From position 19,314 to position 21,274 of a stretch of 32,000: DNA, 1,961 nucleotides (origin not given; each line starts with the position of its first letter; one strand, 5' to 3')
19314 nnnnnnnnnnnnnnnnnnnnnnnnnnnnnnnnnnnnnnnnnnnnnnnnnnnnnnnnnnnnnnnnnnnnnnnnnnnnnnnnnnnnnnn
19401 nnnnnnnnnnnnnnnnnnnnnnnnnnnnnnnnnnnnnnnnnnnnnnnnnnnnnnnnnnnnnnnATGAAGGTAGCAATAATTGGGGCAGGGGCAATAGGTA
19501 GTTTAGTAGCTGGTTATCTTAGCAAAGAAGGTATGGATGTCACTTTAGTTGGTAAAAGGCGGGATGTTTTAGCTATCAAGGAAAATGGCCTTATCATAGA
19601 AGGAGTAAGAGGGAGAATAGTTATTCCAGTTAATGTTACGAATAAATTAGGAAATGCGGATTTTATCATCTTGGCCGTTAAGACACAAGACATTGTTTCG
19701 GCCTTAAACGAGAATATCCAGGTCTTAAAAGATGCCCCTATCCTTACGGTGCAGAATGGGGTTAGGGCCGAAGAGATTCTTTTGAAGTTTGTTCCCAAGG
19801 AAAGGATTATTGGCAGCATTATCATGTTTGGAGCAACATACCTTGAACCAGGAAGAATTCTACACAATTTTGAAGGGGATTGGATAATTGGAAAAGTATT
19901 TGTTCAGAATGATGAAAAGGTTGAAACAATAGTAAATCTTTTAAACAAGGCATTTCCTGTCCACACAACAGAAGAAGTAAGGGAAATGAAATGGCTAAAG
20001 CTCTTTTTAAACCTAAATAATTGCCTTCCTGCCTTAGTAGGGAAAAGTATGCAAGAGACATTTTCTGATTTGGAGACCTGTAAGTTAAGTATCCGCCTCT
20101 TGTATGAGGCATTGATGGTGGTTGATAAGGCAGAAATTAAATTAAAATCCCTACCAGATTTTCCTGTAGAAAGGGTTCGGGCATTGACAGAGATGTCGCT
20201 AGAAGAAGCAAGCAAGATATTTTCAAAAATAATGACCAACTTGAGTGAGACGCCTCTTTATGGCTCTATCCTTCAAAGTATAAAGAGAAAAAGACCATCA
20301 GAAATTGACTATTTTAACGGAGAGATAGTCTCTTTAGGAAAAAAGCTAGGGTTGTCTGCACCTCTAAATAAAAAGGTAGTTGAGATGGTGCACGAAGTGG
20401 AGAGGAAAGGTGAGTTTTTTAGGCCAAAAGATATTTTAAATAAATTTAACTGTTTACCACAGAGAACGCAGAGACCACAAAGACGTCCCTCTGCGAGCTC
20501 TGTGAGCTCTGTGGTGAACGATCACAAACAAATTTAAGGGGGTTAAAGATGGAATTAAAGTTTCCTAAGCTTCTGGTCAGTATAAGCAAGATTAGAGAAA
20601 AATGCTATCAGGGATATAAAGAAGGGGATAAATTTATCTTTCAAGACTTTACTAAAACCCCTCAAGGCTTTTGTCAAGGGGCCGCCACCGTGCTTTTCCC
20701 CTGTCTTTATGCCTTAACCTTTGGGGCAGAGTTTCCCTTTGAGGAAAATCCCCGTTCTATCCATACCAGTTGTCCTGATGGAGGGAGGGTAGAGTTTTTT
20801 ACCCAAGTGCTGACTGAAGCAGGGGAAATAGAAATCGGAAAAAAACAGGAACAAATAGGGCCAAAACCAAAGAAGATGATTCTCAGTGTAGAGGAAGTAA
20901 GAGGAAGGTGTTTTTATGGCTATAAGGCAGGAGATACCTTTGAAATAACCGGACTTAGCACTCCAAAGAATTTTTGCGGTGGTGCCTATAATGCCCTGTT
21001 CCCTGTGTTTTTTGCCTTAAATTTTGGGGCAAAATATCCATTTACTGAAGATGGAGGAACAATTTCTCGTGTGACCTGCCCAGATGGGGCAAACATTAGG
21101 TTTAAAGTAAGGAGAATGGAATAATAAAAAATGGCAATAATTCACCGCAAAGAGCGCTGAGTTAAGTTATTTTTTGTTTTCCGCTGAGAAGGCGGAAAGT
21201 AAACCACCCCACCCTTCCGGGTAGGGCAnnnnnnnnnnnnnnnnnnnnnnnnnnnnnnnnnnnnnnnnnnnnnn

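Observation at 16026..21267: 69-bp near-perfect inverted repeats bracket a four-gene redox/radical cassette inserted between the flavoprotein and the PKS core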

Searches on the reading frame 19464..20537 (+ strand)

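Call 6: search_protein_families(library=pfam, proteins=[window:19464-20537:+])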
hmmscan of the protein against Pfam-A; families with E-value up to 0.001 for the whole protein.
window:19464-20537:+ (357 aa): 7 families
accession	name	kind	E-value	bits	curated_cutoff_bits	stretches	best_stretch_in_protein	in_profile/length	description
PF02558.23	ApbA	-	9.5e-34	116.6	22.2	1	3-144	1-147/150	Ketopantoate reductase PanE/ApbA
PF08546.17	ApbA_C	-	1.9e-18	67.4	22.7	1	172-313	2-125/125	Ketopantoate reductase PanE/ApbA C terminal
PF03807.23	F420_oxidored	-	2.2e-05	25.4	21.6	1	2-98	1-93/94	NADP oxidoreductase coenzyme F420-dependent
PF01210.29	NAD_Gly3P_dh_N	-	5.6e-05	23.6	23.1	1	2-104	1-110/158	NAD-dependent glycerol-3-phosphate dehydrogenase N-terminus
PF01266.30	DAO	-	8e-05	22.8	27.9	1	2-34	1-33/353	FAD dependent oxidoreductase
PF00070.33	Pyr_redox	-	8.5e-05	23.4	22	1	2-36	1-35/82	Pyridine nucleotide-disulphide oxidoreductase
PF13450.12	NAD_binding_8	-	0.00055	20.6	21.9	1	5-35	1-31/68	NAD(P)-binding Rossmann-like domain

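Call 49: search_protein_families(library=ncbifam, proteins=[window:19464-20537:+], max_evalue=0.001)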
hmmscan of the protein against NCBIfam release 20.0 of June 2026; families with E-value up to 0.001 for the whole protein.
window:19464-20537:+ (357 aa): 28 families (the best 25 are shown)
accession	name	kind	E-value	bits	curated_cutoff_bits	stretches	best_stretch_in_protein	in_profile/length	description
TIGR00745.1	apbA_panE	subfamily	2.6e-55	187.9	141.35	1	2-315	1-304/305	2-dehydropantoate 2-reductase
NF006083.0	PRK08229.1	equivalog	6.2e-47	160.2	371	1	1-326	3-332/341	2-dehydropantoate 2-reductase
NF005092.1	PRK06522.2-3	equivalog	2.8e-42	144.9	500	1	1-313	1-295/296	2-dehydropantoate 2-reductase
NF005091.0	PRK06522.2-2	equivalog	1.7e-37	129.3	252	1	1-313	2-297/302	2-dehydropantoate 2-reductase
NF005088.0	PRK06522.1-2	subfamily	1.4e-35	122.9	371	1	1-313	1-302/308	2-dehydropantoate 2-reductase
NF005089.0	PRK06522.1-4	subfamily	1.2e-32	113.6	223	2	108-313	132-318/326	2-dehydropantoate 2-reductase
NF005087.0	PRK06522.1-1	equivalog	6.4e-27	94.4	351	1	1-315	1-291/296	2-dehydropantoate 2-reductase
NF004887.0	PRK06249.1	equivalog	7e-25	87.9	360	1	1-235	6-250/316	putative 2-dehydropantoate 2-reductase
NF005093.0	PRK06522.2-4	equivalog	4.8e-23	82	308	1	1-191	4-198/304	2-dehydropantoate 2-reductase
NF004311.0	PRK05708.1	equivalog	9.3e-18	64.1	378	1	2-184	4-189/305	putative 2-dehydropantoate 2-reductase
NF009541.0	PRK12921.1-1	equivalog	1.2e-17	64.1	338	1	2-308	7-288/297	oxidoreductase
NF005094.0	PRK06522.2-5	equivalog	3.2e-17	62.8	382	1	1-303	1-292/307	2-dehydropantoate 2-reductase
NF009543.0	PRK12921.1-5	equivalog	2.4e-15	56.5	339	2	1-162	1-167/305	oxidoreductase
NF009542.0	PRK12921.1-4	equivalog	5.8e-12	45.5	288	1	1-228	2-217/286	oxidoreductase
NF005090.0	PRK06522.2-1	equivalog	9.6e-10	38.2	496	1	1-195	3-199/296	2-dehydropantoate 2-reductase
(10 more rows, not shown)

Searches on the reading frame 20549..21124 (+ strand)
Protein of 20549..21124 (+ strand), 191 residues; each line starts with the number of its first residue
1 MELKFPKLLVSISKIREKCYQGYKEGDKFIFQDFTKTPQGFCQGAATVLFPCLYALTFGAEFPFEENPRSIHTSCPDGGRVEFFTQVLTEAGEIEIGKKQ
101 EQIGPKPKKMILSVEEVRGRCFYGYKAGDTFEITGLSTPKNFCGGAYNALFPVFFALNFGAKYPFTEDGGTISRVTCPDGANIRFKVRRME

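Call 6: search_protein_families(library=pfam, proteins=[window:20549-21124:+])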
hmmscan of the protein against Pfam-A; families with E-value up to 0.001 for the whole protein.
window:20549-21124:+ (191 aa): 0 families

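Call 49: search_protein_families(library=ncbifam, proteins=[window:20549-21124:+], max_evalue=0.001)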
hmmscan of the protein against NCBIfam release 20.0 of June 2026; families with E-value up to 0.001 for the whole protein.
window:20549-21124:+ (191 aa): 1 family
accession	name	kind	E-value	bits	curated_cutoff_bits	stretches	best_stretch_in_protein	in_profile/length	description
TIGR04076.1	TIGR04076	subfamily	1.8e-27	95.7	33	2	10-84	6-84/91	TIGR04076 family protein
